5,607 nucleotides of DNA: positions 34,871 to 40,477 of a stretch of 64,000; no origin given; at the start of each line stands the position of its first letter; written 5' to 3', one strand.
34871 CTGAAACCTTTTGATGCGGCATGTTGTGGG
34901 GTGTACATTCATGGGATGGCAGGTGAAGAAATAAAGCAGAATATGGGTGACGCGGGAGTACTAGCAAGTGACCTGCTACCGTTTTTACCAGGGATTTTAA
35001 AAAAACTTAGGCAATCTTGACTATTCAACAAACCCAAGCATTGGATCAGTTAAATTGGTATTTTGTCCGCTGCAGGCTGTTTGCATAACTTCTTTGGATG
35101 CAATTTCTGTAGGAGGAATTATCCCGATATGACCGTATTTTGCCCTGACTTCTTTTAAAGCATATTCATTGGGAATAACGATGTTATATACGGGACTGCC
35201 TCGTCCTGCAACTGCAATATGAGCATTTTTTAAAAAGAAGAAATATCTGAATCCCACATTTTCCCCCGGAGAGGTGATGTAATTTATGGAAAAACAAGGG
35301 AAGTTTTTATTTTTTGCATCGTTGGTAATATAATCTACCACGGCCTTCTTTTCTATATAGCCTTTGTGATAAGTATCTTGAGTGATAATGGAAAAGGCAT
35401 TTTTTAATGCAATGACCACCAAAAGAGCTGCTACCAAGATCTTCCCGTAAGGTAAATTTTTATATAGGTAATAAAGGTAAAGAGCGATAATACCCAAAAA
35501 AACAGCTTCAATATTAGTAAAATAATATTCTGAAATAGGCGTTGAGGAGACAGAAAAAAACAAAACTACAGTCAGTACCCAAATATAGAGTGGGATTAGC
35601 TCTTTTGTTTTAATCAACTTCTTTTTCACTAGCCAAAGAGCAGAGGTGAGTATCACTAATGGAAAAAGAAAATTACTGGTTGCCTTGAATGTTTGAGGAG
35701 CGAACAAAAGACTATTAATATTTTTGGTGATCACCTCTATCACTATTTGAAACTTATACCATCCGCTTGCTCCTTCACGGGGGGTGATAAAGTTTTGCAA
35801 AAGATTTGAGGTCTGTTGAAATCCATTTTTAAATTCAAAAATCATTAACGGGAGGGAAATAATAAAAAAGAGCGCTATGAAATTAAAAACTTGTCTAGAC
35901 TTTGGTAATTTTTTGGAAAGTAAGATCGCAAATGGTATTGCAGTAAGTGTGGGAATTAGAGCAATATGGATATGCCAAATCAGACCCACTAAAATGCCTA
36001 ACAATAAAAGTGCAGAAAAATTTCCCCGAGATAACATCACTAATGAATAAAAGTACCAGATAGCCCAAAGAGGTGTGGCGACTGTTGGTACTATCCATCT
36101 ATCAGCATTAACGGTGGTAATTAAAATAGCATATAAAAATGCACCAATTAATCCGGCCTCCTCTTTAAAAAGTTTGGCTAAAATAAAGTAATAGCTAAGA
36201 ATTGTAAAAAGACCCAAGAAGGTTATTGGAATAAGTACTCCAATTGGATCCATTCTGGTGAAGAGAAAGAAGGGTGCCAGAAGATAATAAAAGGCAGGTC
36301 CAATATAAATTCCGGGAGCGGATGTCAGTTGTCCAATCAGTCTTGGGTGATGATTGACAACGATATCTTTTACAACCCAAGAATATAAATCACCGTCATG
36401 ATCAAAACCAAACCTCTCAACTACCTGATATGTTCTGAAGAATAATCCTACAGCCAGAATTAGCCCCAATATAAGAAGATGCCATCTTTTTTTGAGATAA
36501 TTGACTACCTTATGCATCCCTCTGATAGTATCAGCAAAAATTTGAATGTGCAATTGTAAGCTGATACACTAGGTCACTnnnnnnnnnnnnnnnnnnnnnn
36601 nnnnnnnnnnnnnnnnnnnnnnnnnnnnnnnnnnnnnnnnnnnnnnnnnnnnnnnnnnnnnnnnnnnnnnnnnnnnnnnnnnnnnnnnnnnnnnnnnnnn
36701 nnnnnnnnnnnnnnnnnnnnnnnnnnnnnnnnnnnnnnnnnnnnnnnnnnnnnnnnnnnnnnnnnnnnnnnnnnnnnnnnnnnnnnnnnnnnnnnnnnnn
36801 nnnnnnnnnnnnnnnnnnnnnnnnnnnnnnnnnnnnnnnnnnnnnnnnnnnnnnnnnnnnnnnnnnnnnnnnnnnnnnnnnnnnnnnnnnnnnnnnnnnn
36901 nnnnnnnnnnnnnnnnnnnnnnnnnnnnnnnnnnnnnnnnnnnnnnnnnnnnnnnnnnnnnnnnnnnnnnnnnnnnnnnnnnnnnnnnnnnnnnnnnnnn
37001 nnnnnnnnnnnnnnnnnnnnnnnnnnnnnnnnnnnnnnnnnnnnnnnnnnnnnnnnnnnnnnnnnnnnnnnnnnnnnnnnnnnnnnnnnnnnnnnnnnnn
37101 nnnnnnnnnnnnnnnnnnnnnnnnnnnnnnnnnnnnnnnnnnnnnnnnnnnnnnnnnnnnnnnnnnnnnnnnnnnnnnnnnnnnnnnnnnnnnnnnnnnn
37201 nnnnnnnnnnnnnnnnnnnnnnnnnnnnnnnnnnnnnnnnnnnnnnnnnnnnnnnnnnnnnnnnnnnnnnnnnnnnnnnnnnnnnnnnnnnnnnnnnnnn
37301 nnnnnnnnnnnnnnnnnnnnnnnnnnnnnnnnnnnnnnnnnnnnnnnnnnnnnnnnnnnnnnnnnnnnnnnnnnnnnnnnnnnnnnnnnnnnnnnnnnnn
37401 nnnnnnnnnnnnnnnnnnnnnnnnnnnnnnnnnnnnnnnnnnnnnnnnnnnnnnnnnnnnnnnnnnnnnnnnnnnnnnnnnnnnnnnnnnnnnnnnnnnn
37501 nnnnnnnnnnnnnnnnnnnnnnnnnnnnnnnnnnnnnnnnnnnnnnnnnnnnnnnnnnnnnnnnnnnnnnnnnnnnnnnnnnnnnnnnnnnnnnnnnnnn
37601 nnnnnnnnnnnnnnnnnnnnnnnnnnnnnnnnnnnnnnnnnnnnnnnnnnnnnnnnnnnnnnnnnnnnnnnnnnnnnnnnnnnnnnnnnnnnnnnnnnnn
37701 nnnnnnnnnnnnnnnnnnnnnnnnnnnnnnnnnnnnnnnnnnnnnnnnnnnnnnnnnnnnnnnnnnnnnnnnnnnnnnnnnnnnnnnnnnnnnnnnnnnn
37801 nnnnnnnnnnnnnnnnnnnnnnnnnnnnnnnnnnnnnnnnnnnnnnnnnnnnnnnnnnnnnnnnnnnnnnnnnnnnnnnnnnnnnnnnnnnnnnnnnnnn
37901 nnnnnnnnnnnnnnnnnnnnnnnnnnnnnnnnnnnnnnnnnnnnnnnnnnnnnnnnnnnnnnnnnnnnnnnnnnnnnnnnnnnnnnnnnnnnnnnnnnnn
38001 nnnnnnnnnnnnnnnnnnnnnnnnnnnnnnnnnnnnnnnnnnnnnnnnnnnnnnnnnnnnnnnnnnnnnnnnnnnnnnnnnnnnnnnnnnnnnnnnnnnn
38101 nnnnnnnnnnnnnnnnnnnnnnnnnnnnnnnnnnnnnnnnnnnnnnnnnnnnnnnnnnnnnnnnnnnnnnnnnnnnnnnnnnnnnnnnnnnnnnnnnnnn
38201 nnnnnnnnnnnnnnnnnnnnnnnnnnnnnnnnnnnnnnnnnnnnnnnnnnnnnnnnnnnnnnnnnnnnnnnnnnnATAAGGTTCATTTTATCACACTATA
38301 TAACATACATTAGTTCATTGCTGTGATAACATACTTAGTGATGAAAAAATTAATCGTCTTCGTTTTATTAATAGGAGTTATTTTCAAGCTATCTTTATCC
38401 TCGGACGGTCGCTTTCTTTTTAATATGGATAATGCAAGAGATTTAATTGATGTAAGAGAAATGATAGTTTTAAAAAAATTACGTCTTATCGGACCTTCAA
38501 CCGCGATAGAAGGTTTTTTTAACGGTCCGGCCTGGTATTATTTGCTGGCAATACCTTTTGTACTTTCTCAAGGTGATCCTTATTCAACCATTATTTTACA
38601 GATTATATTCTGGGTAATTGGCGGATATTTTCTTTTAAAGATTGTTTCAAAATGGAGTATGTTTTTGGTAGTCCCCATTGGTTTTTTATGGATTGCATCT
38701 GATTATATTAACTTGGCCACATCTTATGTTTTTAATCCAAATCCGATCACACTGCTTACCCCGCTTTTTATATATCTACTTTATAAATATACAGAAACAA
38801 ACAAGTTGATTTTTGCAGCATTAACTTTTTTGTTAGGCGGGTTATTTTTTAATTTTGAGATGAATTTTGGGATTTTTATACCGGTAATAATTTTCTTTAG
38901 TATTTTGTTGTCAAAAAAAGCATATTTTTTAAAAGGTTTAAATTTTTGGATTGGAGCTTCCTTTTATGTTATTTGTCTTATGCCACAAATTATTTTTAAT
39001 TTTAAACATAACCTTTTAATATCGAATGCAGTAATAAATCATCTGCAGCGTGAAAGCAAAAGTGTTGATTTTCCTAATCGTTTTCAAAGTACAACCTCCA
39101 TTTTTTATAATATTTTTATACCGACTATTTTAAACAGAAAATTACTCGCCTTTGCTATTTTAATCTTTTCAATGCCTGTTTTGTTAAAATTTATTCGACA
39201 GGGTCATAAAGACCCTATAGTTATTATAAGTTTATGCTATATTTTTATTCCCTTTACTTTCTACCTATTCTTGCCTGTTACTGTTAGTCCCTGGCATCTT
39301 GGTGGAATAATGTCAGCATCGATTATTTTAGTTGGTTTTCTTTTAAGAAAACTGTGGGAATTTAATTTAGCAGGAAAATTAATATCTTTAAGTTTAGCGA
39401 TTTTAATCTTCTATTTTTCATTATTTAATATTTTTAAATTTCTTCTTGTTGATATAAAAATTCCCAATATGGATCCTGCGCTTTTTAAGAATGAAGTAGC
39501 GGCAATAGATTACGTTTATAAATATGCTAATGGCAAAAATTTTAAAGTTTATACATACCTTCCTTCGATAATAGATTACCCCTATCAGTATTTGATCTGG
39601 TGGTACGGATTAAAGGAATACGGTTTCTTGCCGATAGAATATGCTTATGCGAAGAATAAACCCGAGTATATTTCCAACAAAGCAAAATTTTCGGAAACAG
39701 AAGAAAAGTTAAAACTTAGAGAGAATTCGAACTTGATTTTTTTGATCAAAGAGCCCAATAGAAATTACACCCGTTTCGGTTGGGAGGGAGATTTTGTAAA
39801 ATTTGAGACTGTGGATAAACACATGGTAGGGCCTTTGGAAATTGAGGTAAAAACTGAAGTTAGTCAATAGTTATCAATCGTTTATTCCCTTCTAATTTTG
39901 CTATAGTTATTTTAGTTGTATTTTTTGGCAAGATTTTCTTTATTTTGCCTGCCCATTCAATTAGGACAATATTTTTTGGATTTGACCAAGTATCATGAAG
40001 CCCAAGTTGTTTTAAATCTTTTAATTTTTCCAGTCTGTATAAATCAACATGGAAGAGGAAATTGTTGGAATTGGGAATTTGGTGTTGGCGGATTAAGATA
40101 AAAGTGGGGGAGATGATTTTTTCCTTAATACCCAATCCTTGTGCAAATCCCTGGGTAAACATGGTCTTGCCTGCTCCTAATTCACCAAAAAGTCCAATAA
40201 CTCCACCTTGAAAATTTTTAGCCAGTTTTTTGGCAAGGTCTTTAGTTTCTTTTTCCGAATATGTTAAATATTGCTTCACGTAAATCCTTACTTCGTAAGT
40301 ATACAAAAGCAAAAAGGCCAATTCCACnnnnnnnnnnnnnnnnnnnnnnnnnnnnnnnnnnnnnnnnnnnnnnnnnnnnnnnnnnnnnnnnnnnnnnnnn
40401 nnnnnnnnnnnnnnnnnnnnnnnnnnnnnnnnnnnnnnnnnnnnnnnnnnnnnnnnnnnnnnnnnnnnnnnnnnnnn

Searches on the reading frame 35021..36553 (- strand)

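Call 67: search_protein_families(library=pfam, proteins=[window:35021-36553:-], max_evalue=0.0001)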
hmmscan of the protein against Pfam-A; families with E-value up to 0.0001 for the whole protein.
window:35021-36553:- (510 aa): 1 family
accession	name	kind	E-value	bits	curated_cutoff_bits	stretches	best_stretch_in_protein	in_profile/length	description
PF13231.12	PMT_2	-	1.8e-05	25.4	26.1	1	86-238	4-159/160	Dolichyl-phosphate-mannose-protein mannosyltransferase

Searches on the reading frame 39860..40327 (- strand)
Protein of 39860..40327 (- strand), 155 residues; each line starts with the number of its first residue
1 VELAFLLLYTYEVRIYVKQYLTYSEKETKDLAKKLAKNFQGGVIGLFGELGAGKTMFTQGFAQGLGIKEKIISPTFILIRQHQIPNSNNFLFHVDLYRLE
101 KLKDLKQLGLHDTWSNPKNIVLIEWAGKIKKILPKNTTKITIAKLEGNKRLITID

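Call 67: search_protein_families(library=pfam, proteins=[window:39860-40327:-], max_evalue=0.0001)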
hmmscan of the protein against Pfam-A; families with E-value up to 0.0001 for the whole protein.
window:39860-40327:- (155 aa): 1 family
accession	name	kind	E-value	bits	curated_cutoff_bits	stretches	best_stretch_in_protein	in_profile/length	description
PF02367.23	TsaE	-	7.1e-35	120.2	26.6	1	24-150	3-126/128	Threonylcarbamoyl adenosine biosynthesis protein TsaE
